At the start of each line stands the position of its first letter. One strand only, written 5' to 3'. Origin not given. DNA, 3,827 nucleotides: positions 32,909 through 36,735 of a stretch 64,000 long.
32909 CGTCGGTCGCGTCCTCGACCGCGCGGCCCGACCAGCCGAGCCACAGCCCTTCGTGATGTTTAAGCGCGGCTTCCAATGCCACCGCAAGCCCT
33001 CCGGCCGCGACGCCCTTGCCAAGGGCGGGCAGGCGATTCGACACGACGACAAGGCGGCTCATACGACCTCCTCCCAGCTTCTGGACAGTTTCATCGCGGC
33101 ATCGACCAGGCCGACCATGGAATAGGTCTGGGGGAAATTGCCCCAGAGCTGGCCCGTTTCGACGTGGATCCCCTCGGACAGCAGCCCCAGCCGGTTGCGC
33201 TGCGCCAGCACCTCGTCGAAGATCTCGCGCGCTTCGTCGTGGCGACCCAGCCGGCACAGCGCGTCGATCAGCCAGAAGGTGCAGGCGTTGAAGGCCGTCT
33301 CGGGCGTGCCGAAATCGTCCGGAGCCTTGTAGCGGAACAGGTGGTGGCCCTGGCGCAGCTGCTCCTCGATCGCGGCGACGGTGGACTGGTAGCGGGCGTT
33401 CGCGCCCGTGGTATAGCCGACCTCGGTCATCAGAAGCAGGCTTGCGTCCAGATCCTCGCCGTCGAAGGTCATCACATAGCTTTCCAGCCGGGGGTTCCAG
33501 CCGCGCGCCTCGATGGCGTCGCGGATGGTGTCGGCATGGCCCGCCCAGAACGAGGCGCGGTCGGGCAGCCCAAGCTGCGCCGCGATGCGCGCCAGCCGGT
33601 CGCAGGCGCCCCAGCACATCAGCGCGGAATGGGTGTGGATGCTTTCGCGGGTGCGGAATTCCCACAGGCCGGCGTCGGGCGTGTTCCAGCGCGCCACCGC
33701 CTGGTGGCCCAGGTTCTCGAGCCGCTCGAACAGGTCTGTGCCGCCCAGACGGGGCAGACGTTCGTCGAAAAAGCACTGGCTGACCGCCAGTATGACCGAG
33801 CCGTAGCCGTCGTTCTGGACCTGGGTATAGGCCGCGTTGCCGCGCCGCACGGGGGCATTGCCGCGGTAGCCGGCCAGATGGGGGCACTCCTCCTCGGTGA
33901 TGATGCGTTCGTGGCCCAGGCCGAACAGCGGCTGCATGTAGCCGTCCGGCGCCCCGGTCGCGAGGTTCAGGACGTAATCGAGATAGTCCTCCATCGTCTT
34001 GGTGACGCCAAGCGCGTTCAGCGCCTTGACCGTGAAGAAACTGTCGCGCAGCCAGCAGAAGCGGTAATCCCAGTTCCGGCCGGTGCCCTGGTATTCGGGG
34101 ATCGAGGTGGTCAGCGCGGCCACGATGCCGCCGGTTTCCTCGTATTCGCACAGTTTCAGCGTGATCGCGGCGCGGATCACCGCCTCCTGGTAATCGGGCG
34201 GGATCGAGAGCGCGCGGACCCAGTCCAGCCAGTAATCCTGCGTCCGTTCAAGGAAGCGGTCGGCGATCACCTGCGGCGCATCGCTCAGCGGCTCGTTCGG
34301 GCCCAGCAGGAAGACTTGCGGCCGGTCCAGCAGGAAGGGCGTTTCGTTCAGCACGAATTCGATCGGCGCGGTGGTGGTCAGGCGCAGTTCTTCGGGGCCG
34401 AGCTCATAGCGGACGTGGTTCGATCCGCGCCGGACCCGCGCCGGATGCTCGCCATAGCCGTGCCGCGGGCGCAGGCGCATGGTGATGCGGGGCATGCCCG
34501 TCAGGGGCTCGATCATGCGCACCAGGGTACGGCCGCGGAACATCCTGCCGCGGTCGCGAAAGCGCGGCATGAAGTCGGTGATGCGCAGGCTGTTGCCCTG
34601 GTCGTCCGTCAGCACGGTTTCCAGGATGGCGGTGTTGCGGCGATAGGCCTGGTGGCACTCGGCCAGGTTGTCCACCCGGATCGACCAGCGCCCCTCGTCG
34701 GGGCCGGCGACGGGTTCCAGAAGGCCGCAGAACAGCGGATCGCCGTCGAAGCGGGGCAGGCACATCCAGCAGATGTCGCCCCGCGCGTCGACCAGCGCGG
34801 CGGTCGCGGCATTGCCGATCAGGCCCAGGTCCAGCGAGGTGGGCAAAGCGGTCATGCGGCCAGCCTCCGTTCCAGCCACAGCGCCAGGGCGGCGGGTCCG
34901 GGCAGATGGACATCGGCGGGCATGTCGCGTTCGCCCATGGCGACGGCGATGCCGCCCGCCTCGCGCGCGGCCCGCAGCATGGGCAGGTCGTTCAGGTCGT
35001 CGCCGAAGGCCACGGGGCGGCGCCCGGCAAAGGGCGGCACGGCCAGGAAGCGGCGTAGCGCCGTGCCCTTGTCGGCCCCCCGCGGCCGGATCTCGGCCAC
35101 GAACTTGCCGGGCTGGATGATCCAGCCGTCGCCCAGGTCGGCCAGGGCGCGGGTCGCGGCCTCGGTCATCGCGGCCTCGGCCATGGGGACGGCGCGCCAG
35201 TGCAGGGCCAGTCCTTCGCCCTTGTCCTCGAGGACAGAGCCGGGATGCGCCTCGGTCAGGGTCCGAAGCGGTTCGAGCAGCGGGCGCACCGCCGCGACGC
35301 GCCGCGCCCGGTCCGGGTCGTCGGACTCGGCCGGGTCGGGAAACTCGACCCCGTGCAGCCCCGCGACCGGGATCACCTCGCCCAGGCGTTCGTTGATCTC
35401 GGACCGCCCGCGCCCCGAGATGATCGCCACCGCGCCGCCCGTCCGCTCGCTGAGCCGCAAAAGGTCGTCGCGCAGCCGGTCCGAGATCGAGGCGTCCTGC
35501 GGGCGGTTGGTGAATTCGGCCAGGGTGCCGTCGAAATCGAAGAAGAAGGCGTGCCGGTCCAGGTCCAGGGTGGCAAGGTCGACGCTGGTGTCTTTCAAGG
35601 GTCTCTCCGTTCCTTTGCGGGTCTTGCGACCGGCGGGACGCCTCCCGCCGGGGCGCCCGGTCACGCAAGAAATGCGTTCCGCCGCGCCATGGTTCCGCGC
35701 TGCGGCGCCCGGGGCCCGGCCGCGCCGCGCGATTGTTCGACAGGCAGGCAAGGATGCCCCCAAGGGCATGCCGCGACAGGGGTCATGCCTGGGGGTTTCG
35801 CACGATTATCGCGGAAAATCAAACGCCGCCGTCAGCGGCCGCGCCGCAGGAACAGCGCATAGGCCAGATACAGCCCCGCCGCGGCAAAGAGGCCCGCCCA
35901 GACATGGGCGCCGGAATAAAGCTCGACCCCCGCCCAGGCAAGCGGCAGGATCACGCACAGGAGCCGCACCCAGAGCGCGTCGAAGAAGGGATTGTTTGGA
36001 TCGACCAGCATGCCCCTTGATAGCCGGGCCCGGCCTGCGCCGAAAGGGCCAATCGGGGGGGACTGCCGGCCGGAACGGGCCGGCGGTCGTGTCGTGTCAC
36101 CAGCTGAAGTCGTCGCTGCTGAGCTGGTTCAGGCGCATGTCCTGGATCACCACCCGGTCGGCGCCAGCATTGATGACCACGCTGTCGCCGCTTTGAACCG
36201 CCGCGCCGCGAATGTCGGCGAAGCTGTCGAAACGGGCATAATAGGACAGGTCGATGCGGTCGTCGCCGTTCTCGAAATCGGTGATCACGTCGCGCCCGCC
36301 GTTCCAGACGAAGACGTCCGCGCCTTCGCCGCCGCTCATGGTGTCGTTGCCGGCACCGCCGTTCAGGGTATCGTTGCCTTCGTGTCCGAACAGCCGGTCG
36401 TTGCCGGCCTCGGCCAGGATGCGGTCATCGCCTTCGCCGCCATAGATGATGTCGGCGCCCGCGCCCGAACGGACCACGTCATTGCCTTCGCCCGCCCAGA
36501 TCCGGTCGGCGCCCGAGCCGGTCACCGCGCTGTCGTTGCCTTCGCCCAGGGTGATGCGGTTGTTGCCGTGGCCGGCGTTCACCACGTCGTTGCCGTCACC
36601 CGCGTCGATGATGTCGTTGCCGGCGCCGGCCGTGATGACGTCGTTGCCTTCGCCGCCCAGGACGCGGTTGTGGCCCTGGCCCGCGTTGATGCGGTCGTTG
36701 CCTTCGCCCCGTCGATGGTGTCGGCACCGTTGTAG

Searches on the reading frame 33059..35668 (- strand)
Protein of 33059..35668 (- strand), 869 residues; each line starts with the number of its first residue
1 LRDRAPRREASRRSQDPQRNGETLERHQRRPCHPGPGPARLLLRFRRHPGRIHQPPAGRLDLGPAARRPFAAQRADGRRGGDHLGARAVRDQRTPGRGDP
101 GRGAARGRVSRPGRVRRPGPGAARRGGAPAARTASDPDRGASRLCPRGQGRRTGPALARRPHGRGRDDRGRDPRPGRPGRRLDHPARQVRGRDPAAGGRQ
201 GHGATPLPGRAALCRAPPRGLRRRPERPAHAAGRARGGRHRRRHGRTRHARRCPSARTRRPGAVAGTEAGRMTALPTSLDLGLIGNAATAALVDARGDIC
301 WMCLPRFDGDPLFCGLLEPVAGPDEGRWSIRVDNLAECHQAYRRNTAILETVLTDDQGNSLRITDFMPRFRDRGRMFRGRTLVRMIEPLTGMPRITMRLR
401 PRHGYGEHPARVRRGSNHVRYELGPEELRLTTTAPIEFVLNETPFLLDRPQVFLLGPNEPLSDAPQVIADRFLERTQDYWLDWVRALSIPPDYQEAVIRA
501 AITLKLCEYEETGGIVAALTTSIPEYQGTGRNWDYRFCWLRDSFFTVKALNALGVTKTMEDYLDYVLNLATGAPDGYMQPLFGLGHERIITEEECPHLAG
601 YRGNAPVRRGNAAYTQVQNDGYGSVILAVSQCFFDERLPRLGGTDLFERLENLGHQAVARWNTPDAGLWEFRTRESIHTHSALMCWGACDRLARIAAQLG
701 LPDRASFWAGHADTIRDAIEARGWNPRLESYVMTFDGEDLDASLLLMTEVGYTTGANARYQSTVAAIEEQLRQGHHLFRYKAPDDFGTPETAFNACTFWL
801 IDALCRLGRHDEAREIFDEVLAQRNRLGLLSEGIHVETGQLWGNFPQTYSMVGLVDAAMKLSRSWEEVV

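Call 22: search_protein_families(library=pfam, proteins=[window:33059-35668:-], max_evalue=0.00001)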
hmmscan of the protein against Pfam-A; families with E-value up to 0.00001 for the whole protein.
window:33059-35668:- (869 aa): 2 families
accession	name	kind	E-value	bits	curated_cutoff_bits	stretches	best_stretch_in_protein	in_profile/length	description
PF00723.27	Glyco_hydro_15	-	3.1e-49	168.5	22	1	493-858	3-426/427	Glycosyl hydrolases family 15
PF19291.4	TREH_N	-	5.1e-11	42.7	23.1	1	281-422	18-145/211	Trehalase-like, N-terminal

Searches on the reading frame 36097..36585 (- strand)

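Call 22: search_protein_families(library=pfam, proteins=[window:36097-36585:-], max_evalue=0.00001)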
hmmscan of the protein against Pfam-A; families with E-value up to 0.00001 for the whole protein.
window:36097-36585:- (162 aa): 2 families
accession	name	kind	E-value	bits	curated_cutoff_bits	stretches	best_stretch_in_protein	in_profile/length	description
PF00353.25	HemolysinCabind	-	6.5e-53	176.6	23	6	60-91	4-35/36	RTX calcium-binding nonapeptide repeat (4 copies)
PF08548.17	Peptidase_M10_C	-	1.4e-06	28.7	20.7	0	20-117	84-133/193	Peptidase M10 serralysin C terminal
